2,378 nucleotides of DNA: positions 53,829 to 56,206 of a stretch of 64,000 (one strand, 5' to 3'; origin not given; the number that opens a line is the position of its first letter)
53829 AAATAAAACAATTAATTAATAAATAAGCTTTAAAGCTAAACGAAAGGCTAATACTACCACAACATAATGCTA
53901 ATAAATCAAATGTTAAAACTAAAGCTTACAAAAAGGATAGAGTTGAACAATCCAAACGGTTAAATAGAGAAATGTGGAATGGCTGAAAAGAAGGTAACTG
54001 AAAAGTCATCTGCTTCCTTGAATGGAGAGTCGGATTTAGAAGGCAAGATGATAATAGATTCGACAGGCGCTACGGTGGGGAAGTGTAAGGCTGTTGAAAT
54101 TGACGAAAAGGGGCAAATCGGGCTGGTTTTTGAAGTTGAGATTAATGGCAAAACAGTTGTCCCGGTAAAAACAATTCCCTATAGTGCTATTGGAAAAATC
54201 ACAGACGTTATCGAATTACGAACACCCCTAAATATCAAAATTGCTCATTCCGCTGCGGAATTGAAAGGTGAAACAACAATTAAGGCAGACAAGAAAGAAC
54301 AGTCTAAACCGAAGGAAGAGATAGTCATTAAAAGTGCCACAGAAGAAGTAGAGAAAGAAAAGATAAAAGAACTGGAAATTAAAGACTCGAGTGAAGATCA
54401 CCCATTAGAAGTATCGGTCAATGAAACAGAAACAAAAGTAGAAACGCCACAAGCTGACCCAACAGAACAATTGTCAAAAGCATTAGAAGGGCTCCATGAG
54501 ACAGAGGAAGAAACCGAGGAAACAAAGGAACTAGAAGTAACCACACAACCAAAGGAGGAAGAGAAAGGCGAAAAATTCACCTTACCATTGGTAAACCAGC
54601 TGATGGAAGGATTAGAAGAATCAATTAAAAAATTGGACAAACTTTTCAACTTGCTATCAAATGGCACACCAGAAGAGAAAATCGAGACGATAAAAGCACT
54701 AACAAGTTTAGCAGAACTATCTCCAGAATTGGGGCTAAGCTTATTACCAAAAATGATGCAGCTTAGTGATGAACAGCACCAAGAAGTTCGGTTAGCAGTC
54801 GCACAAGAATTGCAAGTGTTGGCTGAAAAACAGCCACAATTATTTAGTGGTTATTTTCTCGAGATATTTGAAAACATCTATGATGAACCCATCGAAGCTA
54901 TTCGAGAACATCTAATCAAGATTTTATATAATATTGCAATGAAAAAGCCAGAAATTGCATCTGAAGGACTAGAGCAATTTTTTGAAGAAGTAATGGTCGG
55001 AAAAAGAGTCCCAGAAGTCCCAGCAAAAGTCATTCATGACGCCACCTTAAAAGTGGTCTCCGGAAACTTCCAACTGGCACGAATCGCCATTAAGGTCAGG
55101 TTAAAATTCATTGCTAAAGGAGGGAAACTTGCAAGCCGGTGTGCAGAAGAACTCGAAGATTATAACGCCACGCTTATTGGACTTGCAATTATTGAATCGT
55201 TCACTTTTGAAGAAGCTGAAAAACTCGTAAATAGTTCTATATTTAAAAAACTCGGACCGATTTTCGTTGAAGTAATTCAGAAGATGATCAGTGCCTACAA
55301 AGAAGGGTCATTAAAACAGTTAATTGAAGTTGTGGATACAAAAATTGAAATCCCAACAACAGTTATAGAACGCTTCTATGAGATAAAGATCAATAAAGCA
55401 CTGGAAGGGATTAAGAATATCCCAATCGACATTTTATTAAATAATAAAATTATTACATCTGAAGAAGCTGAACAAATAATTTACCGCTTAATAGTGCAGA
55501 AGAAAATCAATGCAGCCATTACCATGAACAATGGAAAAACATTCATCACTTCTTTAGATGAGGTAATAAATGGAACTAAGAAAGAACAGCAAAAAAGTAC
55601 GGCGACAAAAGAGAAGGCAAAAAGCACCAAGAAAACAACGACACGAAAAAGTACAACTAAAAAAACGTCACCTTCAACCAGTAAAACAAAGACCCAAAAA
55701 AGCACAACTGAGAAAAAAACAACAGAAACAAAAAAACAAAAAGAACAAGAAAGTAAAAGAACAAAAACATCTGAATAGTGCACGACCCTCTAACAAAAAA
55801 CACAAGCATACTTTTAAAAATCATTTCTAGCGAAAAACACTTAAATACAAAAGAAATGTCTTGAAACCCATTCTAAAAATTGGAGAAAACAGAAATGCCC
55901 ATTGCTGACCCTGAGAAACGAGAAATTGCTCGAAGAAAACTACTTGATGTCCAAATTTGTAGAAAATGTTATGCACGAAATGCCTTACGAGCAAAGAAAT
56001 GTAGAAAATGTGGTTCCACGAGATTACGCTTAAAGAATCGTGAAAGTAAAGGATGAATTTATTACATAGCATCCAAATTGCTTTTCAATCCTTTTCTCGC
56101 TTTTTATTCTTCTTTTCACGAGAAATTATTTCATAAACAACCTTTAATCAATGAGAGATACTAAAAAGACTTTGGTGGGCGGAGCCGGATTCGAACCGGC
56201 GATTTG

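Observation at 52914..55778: Divergent zinc-ribbon coiled-coil and PRC-barrel/helical-repeat pair: candidate uncharacterised division or cytoskeletal module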

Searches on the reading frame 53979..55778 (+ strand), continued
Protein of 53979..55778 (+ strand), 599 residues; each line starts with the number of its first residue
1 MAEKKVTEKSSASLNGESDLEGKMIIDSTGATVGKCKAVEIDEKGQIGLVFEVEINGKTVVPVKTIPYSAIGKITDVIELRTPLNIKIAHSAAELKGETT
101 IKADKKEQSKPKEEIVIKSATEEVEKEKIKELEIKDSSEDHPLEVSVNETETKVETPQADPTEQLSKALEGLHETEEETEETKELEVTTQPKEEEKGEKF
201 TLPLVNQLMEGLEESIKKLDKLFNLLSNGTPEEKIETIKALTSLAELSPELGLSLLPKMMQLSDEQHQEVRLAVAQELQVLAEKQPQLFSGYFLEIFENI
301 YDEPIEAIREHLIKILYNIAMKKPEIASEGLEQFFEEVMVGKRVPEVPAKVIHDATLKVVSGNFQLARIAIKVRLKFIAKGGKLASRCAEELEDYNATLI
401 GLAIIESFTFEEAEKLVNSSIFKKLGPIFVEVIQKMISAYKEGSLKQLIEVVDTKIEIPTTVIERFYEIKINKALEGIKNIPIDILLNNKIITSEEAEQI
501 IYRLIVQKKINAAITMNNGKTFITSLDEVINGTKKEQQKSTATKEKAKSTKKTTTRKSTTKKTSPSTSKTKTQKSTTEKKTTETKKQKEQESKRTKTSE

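Call 19: fold_search(model_id=the predicted structure, library=pdb)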
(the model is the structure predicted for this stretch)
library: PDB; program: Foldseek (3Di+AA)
matches with E <= 10: 1332; with E <= 0.001: 22
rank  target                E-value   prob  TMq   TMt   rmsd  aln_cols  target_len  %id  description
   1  8usc_Y                6.1e-05  1.00  0.25  0.36  11.2       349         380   10  Nub1/Fat10-processing human 26S proteasome (released 2024-11-06)
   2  8usb_Y                9.5e-05  1.00  0.25  0.35  11.1       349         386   10  Non-substrate-engaged human 26S proteasome with Nub1/FAT10 bound to Rpn1 (released 2024-11-06)
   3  4d10_B                1.8e-04  1.00  0.24  0.33  12.9       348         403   12  Crystal structure of the COP9 signalosome (released 2014-07-23)
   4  9efm_B                1.8e-04  1.00  0.22  0.31  19.7       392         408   12  Cryo-EM structure of COP9 signalosome precatalytic state with neddylated cullin-1 (released 2025-12-03)
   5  8amz_O                2.0e-04  1.00  0.22  0.31  16.2       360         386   14  Spinach 19S proteasome (released 2022-08-24)
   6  9nkg_W                2.0e-04  1.00  0.19  0.24  17.9       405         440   13  Structure of substrate engaged MIDN-bound human 26S proteasome, EB-MIDN (Composite map) (released 2025-05-07)
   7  9bui_W                2.0e-04  1.00  0.18  0.23  17.9       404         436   12  M1A Midnolin-Proteasome (with Ubl) (released 2025-06-11)
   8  9nkg_X                3.1e-04  1.00  0.22  0.31  17.7       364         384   15  Structure of substrate engaged MIDN-bound human 26S proteasome, EB-MIDN (Composite map) (released 2025-05-07)
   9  9qo1_B                3.6e-04  1.00  0.20  0.27  13.5       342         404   14  Activated 9-subunit COP9 signalosome and neddylated SCF (SKP1-SKP2-CKS1) complex structure (released 2026-02-11)
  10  5l4k_R                4.9e-04  1.00  0.19  0.26  12.8       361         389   12  The human 26S proteasome lid (released 2016-09-07)
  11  9e8g_Y                5.6e-04  1.00  0.26  0.36  11.3       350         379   10  Nub1/Fat10-processing human 26S proteasome bound to Txnl1 with Rpt5 at top of spiral staircase (released 2024-12-04)
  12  5mpb_Q                5.9e-04  1.00  0.23  0.29  13.5       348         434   11  26S proteasome in presence of AMP-PNP (s3) (released 2017-03-08)
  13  4cr2_P                6.1e-04  1.00  0.21  0.28  14.1       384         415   14  Deep classification of a large cryo-EM dataset defines the conformational landscape of the 26S proteasome (released 2014-04-02)
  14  9qo6_A                6.1e-04  1.00  0.21  0.29  15.7       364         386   14  9-subunit COP9 signalosome complex (released 2026-02-04)
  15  9efq_B                6.4e-04  1.00  0.22  0.32  13.8       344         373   14  Cryo-EM structure of COP9 signalosome precatalytic state with neddylated cullin-2 (released 2025-12-03)
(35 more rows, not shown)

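Call 38: find_related_loci(query=A1, collection=genome_contigs, flank=4000)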
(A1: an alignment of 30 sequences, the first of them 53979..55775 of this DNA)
Query A1 (599 aa) in genome_contigs; peptide patterns used: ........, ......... (x = any residue, [..] = any of these).
165 stretches matched a pattern; 8 encode a relative of the query (tblastn E <= 1e-3); 8 distinct loci.
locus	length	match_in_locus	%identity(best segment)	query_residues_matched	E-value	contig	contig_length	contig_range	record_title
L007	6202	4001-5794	58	1-582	0e+0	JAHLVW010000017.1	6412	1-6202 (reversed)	MAG: Candidatus Heimdallarchaeota archaeon isolate 12F4_9 k141_12371, whole genome shotgun sequence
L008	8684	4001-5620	61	1-527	0e+0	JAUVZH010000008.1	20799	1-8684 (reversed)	MAG: Candidatus Heimdallarchaeota archaeon isolate CSMAG_1263 CSMAG_1263_k141_233987_length_20799_cov_6.0000, whole geno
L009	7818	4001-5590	62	1-526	0e+0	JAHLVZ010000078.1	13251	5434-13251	MAG: Candidatus Heimdallarchaeota archaeon isolate 12R2_15 NODE_1507_length_13251_cov_12.578206, whole genome shotgun se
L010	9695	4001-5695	57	1-557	0e+0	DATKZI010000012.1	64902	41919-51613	MAG TPA_asm: Candidatus Bathyarchaeia archaeon isolate SMAG_U14241 k141_4008671, whole genome shotgun sequence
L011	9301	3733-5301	61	1-526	0e+0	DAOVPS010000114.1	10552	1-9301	MAG TPA_asm: Candidatus Heimdallarchaeota archaeon isolate CSMAG_1555 CSMAG_1555_k141_1200477_length_10552_cov_18.0000,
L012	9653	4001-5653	53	1-539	7e-175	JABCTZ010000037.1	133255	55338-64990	MAG: Candidatus Heimdallarchaeota archaeon isolate HM7_B34 k127_1271982, whole genome shotgun sequence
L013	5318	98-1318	61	124-526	4e-152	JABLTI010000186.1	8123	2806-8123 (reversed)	MAG: Promethearchaeati archaeon isolate HMA_bin2.83 metabat2_83_fa_scaffold_51212, whole genome shotgun sequence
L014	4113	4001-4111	78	1-37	1e-12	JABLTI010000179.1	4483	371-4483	MAG: Promethearchaeati archaeon isolate HMA_bin2.83 metabat2_83_fa_scaffold_43979, whole genome shotgun sequence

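Call 44: search_solved_structures(query=A1, max_evalue=10, show_alignments=0)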
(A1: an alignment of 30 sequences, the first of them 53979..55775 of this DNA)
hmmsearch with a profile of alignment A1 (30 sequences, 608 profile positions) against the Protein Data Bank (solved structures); distinct sequences matched with E-value up to 10: 27.
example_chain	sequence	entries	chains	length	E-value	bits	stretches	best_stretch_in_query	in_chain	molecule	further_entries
9j5i_D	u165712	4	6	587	1.1e-05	27.5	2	231-285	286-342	Serine/threonine-protein phosphatase 2A 65 kDa regulatory subunit A beta isoform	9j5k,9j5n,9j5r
2db0_A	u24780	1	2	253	8.8e-05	24.5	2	228-274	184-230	253aa long hypothetical protein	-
6ef4_A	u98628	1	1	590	9.6e-05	24.4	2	218-291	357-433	Serine/threonine-protein phosphatase 2A 65 kDa regulatory subunit A alpha isoform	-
3fga_A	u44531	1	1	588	9.6e-05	24.4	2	218-291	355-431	Serine/threonine-protein phosphatase 2A 65 kDa regulatory subunit A alpha isoform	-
1b3u_A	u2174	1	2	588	9.7e-05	24.4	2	218-291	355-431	PROTEIN (PROTEIN PHOSPHATASE PP2A)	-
2iae_A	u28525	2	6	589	9.7e-05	24.4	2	218-291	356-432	Serine/threonine-protein phosphatase 2A 65 kDa regulatory subunit A alpha isoform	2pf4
2ie3_A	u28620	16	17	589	9.7e-05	24.4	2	218-291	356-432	Protein Phosphatase 2, regulatory subunit A (PR 65), alpha isoform | Serine/threonine-protein phosphatase 2A 65 kDa regulatory subunit A alpha isoform | PP2A-A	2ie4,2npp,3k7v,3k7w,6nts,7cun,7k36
8rbx_p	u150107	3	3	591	9.8e-05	24.4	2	218-291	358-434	Serine/threonine-protein phosphatase 2A 65 kDa regulatory subunit A alpha isoform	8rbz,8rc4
2nyl_A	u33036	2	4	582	9.9e-05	24.4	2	218-291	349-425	Protein phosphatase 2, regulatory subunit A (PR 65), alpha isoform | Protein phosphatase 2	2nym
3dw8_A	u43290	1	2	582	0.0001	24.3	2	218-291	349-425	Serine/threonine-protein phosphatase 2A 65 kDa regulatory subunit A alpha isoform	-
4i5l_A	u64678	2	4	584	0.0001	24.3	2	218-291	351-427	Serine/threonine-protein phosphatase 2A 65 kDa regulatory subunit A alpha isoform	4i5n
8so0_A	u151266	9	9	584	0.0001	24.3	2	218-291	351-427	Serine/threonine-protein phosphatase 2A 65 kDa regulatory subunit A alpha isoform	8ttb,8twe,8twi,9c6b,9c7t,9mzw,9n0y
2pkg_A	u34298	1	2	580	0.0001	24.3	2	218-291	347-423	Serine/threonine-protein phosphatase 2A 65 kDa regulatory subunit A alpha isoform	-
5w0w_A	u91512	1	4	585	0.0001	24.3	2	218-291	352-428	Serine/threonine-protein phosphatase 2A 65 kDa regulatory subunit A alpha isoform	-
6iur_A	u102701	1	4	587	0.0001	24.3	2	218-291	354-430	PP2A scaffolding subunit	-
1pm3_A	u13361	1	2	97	0.11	14.3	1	19-83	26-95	MTH1895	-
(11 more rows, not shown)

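Call 45: search_protein_families(library=pfam, alignment_id=A1, max_evalue=10)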
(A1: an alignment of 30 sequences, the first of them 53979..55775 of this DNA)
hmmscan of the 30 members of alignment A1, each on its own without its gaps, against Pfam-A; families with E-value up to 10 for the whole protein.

A. member 1, window:53979-55775:+ (599 aa): 6 families
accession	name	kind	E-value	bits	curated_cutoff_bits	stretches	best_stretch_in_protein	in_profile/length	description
PF05239.21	PRC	-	0.00092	19.6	21.2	1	18-79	7-70/78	PRC-barrel domain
PF01399.33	PCI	-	0.0095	16.6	22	1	472-520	31-79/84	PCI domain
PF22928.2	INTS1_R4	-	0.058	13.8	27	1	260-336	2-77/102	Integrator complex subunit 1, R4 domain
PF13646.12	HEAT_2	-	0.2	12.4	27.7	1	220-279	2-56/88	HEAT repeats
PF02985.28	HEAT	-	0.23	12.3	23.5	1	255-283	1-29/31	HEAT repeat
PF02862.22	DDHD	-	1.7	9.2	28.3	1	475-593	73-199/258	DDHD domain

B. families by the number of members that match (of 30 scanned): 36 families (the first 25 are shown)
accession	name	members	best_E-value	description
PF01399.33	PCI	30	7.9e-06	PCI domain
PF13646.12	HEAT_2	25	2.7e-06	HEAT repeats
PF05239.21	PRC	25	3.7e-05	PRC-barrel domain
PF02985.28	HEAT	22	1.5e-06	HEAT repeat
PF01347.28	Vitellogenin_N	3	0.00035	Lipoprotein amino terminal region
PF22928.2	INTS1_R4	3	0.0023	Integrator complex subunit 1, R4 domain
PF22292.1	DUF6965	2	0.0086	Domain of unknown function (DUF6965)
PF12717.13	Cnd1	2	0.02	non-SMC mitotic condensation complex subunit 1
PF05379.17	Peptidase_C23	2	0.03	Carlavirus endopeptidase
PF21581.3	SCD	2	0.061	Stromalin conservative domain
PF22646.2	PPP2R1A-like_HEAT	2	0.073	PPP2R1A-like HEAT repeat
PF08136.16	SRA_like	2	0.082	Ribosome hibernation factor SRA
PF10363.15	RTP1_C1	2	0.094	Required for nuclear transport of RNA pol II C-terminus 1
PF14676.12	FANCI_S2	2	0.1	FANCI solenoid 2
PF00582.32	Usp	2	0.11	Universal stress protein family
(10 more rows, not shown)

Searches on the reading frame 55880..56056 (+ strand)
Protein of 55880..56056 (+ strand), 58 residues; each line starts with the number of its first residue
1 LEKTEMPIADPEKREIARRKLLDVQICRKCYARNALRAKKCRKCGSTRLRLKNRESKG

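Call 3: search_protein_families(library=pfam, proteins=[window:55880-56056:+], max_evalue=1)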
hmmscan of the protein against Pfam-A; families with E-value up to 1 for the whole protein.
window:55880-56056:+ (58 aa): 11 families
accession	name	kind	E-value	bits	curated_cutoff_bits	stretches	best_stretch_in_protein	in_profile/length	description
PF01020.24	Ribosomal_L40e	-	9.2e-09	35.5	23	1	11-52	3-47/50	Ribosomal L40e family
PF13240.11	Zn_Ribbon_1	-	0.00071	19.7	25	1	27-46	2-21/23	zinc-ribbon domain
PF12773.13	DZR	-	0.0042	17.7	27.3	1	27-45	1-19/45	Double zinc ribbon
PF06508.19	QueC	-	0.021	14.8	22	1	5-53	155-205/210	Queuosine biosynthesis protein QueC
PF00641.23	Zn_ribbon_RanBP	-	0.021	14.5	27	1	27-48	7-28/30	Zn-finger in Ran binding protein and others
PF18912.6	DZR_2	-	0.022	15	27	1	24-47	21-45/56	Double zinc ribbon domain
PF01155.25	HypA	-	0.038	14.4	28.9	1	24-52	70-100/112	Hydrogenase/urease nickel incorporation, metallochaperone, hypA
PF12172.15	zf-ChsH2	-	0.039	14.2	23.2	1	33-47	6-20/37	ChsH2, rubredoxin-like zinc ribbon domain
PF25112.1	zf-AtTam37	-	0.088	14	27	1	19-55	2-38/111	AtTam37 zinc finger region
PF23455.1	DUF7129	-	0.12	12.6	30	1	27-47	14-36/45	Domain of unknown function (DUF7129)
PF24463.1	DUF7577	-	0.79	9.8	28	0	24-33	16-25/27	Domain of unknown function (DUF7577)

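Call 4: search_protein_families(library=ncbifam, proteins=[window:55880-56056:+], max_evalue=1)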
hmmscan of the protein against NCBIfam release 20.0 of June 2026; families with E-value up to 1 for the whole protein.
window:55880-56056:+ (58 aa): 6 families
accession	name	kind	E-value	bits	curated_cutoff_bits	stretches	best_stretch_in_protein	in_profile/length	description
NF003161.0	PRK04136.1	equivalog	1.7e-18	65.9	54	1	11-57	1-47/49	50S ribosomal protein L40e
NF041664.1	RNAP_arch_Epp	equivalog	0.043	13.8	50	1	26-49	2-23/57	transcription elongation factor subunit Spt4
NF002751.0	PRK02794.1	equivalog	0.044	12.6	371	1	25-51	6-31/425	DNA polymerase IV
TIGR02487.1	NrdD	equivalog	0.09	11.3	326.35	1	23-53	526-555/581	anaerobic ribonucleoside-triphosphate reductase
NF053632.1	heli_RadD_YejH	equivalog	0.096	10.9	720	1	23-47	428-452/573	DNA repair helicase RadD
NF041603.1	Cys_rich_47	subfamily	0.75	9.9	35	0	35-48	24-37/39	PSPA7_2676 family Cys-rich small protein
